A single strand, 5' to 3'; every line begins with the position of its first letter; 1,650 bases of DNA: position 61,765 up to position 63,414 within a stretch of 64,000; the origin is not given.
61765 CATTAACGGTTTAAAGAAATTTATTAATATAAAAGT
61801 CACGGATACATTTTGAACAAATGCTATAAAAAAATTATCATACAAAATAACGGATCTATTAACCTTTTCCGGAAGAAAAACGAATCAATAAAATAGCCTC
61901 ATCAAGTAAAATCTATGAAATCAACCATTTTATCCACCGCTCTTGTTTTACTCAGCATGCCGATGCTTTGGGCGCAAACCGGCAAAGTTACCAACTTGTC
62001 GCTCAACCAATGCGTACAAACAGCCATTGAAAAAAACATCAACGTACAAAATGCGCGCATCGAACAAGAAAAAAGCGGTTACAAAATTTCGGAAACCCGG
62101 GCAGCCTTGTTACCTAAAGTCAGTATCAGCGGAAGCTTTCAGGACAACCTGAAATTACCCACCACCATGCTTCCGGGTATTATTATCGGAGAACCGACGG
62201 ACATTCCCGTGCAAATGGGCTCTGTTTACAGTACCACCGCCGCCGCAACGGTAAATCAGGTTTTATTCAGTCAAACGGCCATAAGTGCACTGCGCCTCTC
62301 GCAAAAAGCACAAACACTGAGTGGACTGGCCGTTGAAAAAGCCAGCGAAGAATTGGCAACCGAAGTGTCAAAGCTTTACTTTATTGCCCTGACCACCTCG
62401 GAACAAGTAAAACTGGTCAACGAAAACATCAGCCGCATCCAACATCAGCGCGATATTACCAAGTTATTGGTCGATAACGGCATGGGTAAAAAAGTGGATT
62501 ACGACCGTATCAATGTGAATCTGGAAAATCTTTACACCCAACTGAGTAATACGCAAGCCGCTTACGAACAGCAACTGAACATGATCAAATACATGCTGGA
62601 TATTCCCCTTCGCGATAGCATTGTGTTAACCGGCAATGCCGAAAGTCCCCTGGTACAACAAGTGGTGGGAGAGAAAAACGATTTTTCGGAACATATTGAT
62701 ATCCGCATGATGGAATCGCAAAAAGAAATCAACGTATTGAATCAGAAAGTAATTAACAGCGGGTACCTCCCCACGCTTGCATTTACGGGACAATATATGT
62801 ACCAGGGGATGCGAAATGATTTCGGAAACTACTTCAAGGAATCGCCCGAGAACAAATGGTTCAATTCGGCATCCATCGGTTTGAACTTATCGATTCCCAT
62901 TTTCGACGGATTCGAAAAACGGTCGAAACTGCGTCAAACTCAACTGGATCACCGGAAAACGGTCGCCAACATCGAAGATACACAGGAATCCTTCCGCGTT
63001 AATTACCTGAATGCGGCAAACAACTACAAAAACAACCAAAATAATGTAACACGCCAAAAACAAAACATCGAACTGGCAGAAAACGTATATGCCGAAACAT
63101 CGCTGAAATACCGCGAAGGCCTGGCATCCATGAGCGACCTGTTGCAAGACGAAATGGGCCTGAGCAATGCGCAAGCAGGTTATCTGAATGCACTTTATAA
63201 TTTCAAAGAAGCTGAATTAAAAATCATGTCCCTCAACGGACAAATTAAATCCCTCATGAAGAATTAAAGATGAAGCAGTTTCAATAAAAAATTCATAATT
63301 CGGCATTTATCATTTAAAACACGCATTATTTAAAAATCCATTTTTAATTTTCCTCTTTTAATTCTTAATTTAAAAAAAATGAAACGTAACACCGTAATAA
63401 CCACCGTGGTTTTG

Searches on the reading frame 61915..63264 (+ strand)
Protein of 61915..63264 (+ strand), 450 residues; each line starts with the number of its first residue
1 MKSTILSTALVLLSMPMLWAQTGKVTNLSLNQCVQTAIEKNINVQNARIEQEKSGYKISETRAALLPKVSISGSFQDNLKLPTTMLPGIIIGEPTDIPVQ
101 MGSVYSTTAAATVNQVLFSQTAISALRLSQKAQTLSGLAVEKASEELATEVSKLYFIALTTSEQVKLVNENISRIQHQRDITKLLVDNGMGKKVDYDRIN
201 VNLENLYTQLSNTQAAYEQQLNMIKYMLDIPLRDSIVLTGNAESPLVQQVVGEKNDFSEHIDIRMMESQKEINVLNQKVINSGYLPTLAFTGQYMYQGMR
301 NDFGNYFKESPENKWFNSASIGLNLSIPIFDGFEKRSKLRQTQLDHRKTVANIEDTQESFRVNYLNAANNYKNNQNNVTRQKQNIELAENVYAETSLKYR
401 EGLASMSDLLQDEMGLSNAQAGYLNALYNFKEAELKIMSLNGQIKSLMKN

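Call 92: find_encoding_contigs(protein=window:61915-63264:+, flank=10000, max_places=4)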
Protein window:61915-63264:+ (450 aa): 1 contig read that carries it; 1 place shown.
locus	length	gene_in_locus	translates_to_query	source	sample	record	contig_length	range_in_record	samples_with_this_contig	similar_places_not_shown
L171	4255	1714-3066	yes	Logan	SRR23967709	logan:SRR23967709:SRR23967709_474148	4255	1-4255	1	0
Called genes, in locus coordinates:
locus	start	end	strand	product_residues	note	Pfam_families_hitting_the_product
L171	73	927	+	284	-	PF00149:Metallophos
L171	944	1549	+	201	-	-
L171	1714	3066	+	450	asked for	PF02321:OEP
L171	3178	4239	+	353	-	PF25917:BSH_RND, PF25973:BSH_CzcB, PF25885:HH_EMRA (weak), PF25954:Beta-barrel_RND_2, PF25990:Beta-barrel_YknX, PF25967:RND-MFP_C, PF25975:CzcB_C (weak), PF25989:YknX_C, +2 more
